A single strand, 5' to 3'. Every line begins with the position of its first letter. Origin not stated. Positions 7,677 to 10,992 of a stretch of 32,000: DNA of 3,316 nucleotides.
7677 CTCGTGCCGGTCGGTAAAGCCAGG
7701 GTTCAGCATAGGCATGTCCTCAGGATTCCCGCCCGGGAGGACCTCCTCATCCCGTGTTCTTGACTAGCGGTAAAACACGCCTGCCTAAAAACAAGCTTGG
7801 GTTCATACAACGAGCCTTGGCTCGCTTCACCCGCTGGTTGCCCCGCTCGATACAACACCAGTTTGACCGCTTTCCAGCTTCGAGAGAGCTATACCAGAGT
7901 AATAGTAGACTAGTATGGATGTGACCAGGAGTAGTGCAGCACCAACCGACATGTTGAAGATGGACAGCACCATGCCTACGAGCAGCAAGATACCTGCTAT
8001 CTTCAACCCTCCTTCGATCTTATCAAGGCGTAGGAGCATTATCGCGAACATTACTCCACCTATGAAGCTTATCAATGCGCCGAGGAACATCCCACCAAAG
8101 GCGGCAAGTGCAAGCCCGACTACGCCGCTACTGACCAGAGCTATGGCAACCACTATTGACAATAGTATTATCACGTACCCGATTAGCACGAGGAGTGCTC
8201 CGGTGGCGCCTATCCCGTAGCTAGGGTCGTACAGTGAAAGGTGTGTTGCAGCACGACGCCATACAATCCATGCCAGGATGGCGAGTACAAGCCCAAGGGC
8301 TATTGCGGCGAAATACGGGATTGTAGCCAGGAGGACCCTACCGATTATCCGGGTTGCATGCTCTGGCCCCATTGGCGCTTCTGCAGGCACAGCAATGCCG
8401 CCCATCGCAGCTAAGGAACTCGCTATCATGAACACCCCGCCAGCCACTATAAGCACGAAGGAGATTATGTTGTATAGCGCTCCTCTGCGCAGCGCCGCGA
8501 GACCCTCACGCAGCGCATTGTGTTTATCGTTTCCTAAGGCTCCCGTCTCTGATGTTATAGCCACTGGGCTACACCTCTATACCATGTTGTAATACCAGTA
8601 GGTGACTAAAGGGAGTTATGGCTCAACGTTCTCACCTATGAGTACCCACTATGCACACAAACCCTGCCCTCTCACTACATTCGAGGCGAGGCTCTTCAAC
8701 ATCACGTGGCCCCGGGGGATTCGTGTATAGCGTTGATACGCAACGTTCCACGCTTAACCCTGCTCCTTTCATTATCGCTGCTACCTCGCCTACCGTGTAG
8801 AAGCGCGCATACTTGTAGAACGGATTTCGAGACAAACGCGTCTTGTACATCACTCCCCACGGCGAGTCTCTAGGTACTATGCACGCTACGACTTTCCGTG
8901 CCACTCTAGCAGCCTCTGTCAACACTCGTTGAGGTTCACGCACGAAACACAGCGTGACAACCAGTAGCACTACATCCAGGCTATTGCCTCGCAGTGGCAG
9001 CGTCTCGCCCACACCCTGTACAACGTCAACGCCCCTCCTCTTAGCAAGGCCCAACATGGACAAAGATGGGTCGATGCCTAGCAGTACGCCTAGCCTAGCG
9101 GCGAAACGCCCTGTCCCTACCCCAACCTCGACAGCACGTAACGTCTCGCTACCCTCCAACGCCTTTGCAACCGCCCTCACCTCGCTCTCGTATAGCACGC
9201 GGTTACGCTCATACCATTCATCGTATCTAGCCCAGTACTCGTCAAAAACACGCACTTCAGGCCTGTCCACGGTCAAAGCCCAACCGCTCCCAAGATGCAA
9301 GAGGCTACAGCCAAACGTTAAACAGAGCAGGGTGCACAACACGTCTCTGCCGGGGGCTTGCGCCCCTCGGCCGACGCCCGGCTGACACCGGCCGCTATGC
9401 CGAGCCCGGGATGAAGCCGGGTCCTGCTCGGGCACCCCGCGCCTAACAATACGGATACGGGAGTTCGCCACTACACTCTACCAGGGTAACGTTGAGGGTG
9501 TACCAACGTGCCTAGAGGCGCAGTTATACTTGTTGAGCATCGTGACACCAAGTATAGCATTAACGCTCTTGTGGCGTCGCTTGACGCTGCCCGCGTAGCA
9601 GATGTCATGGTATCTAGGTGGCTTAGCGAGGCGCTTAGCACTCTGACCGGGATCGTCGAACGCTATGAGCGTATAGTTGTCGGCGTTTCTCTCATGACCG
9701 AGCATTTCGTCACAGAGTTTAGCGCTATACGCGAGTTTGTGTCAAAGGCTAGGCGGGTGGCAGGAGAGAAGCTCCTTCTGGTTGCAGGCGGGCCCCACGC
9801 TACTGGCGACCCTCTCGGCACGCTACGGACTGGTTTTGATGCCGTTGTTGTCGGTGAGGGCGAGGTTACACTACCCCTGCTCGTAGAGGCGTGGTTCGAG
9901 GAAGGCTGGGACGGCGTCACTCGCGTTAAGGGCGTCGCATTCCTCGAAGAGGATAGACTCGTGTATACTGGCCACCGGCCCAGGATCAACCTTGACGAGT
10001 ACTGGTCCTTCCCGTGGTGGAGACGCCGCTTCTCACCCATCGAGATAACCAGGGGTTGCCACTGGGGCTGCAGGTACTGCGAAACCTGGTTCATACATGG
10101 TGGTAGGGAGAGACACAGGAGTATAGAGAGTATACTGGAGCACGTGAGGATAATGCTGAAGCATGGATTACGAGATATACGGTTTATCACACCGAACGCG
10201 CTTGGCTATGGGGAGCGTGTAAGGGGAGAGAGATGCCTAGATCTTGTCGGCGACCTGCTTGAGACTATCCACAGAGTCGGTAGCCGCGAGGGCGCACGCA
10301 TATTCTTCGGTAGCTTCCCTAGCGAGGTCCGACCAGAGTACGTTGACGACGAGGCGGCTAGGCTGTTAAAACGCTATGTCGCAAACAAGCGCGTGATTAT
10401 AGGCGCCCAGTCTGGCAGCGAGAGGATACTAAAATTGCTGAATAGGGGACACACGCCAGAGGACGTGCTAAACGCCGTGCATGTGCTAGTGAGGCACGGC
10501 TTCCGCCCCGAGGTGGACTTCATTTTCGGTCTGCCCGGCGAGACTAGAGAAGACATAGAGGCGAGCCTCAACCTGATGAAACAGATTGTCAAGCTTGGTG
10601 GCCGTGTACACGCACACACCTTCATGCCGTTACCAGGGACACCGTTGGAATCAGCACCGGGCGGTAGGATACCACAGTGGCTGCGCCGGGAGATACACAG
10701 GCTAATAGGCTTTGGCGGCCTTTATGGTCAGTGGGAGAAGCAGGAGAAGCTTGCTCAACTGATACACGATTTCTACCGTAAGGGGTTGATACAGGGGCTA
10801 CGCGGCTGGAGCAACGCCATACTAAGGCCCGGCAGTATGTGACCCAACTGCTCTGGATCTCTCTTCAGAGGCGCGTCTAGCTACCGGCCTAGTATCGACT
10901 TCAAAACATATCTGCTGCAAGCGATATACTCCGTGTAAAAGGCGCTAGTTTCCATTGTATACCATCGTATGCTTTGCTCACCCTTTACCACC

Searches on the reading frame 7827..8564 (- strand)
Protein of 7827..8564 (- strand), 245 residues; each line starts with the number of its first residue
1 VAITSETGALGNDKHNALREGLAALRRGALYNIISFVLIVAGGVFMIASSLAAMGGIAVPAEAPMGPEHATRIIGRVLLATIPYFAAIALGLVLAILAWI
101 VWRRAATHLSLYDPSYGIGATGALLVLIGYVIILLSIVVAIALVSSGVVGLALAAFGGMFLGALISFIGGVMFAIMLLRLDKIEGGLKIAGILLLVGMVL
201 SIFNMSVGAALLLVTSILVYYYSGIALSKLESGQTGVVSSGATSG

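Call 5: search_protein_families(library=pfam, proteins=[window:7827-8564:-], max_evalue=0.1)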
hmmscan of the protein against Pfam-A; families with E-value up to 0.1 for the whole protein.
window:7827-8564:- (245 aa): 1 family
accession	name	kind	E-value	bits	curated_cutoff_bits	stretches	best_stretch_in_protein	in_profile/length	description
PF06157.16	DUF973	-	1e-14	54.8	26.4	1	20-233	3-203/309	Protein of unknown function (DUF973)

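Call 6: search_protein_families(library=ncbifam, proteins=[window:7827-8564:-], max_evalue=0.1)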
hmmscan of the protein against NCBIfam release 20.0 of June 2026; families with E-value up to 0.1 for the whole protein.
window:7827-8564:- (245 aa): 0 families

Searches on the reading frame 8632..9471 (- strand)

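Call 47: search_protein_families(library=pfam, proteins=[window:8632-9471:-], max_evalue=0.001)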
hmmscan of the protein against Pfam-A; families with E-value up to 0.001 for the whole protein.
window:8632-9471:- (279 aa): 4 families
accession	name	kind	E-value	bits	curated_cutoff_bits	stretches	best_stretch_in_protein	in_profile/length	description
PF08241.18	Methyltransf_11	-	1.1e-14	55.2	21.2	1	114-193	1-89/95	Methyltransferase domain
PF13649.12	Methyltransf_25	-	2e-09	38.4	27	1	114-192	2-94/97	Methyltransferase domain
PF07021.18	MetW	-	9.1e-05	22.6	21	1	115-206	19-116/193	Methionine biosynthesis protein MetW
PF08242.18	Methyltransf_12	-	0.00036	21.6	30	1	114-191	1-92/98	Methyltransferase domain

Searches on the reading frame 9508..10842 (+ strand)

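Call 5: search_protein_families(library=pfam, proteins=[window:9508-10842:+], max_evalue=0.1)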
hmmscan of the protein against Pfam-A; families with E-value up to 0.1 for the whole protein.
window:9508-10842:+ (444 aa): 3 families
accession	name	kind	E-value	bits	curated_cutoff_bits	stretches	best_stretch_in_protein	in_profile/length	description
PF04055.27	Radical_SAM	-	1.7e-28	100.3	29.5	1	178-356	1-165/166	Radical SAM superfamily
PF02310.24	B12-binding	-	6.6e-10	39.3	32.1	1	37-125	40-120/121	B12 binding domain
PF19864.5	Radical_SAM_N2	-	0.0071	16.2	29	1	86-152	84-148/151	Radical SAM proteins, N-terminal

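Call 6: search_protein_families(library=ncbifam, proteins=[window:9508-10842:+], max_evalue=0.1)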
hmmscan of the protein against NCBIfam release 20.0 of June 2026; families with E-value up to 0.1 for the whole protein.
window:9508-10842:+ (444 aa): 44 families (the best 25 are shown)
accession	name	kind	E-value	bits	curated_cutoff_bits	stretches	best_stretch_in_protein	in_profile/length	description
TIGR04013.1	B12_SAM_MJ_1487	hypoth_equivalog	4.4e-130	434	251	1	7-409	2-382/382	TIGR04013 family B12-binding domain/radical SAM domain-containing protein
TIGR04014.1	B12_SAM_MJ_0865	equivalog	8e-33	113.9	360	1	57-381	41-355/434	methyl-coenzyme M reductase glutamine C-methyltransferase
TIGR00089.1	TIGR00089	subfamily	3.8e-26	91.8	251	1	175-391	140-346/429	MiaB/RimO family radical SAM methylthiotransferase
TIGR01579.1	MiaB-like-C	equivalog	1.5e-20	73.9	357.05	1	178-380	143-336/416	tRNA (N(6)-L-threonylcarbamoyladenosine(37)-C(2))-methylthiotransferase MtaB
TIGR01574.1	miaB-methiolase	equivalog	1.3e-19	70.5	355.3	1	177-383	147-346/437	tRNA (N6-isopentenyl adenosine(37)-C2)-methylthiotransferase MiaB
NF010916.0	PRK14336.1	equivalog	7.9e-18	64.4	606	1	178-378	128-319/418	tRNA (N6-isopentenyl adenosine(37)-C2)-methylthiotransferase MiaB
TIGR04072.2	rSAM_ladder_B12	equivalog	8e-18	64.3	360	1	60-360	72-349/443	lipid biosynthesis B12-binding/radical SAM protein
TIGR01125.1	TIGR01125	equivalog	1.2e-14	54.3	356.95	1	173-360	135-316/432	30S ribosomal protein S12 methylthiotransferase RimO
TIGR01578.1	MiaB-like-B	hypoth_equivalog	1.5e-14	53.7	314.7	1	176-379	135-329/421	tRNA (N(6)-L-threonylcarbamoyladenosine(37)-C(2))-methylthiotransferase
TIGR02026.1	BchE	equivalog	5.6e-14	51.9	481.35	2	88-215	92-233/497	magnesium-protoporphyrin IX monomethyl ester anaerobic oxidative cyclase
TIGR04479.1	bcpD_PhpK_rSAM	subfamily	1.3e-12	46.9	600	2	274-359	324-408/504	PhpK family radical SAM P-methyltransferase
TIGR03960.1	rSAM_fuse_unch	hypoth_equivalog_domain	4.4e-12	45.3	462.3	1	178-363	256-427/605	TIGR03960 family B12-binding radical SAM protein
TIGR03471.1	HpnJ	equivalog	2.2e-11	43.3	577.6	2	292-379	297-382/472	hopanoid biosynthesis associated radical SAM protein HpnJ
NF004567.0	PRK05904.1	equivalog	3.2e-10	39.7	355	1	270-359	92-181/353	coproporphyrinogen III oxidase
TIGR04367.1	HpnR_B12_rSAM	equivalog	9.8e-10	37.5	650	1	50-219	56-230/490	hopanoid C-3 methylase HpnR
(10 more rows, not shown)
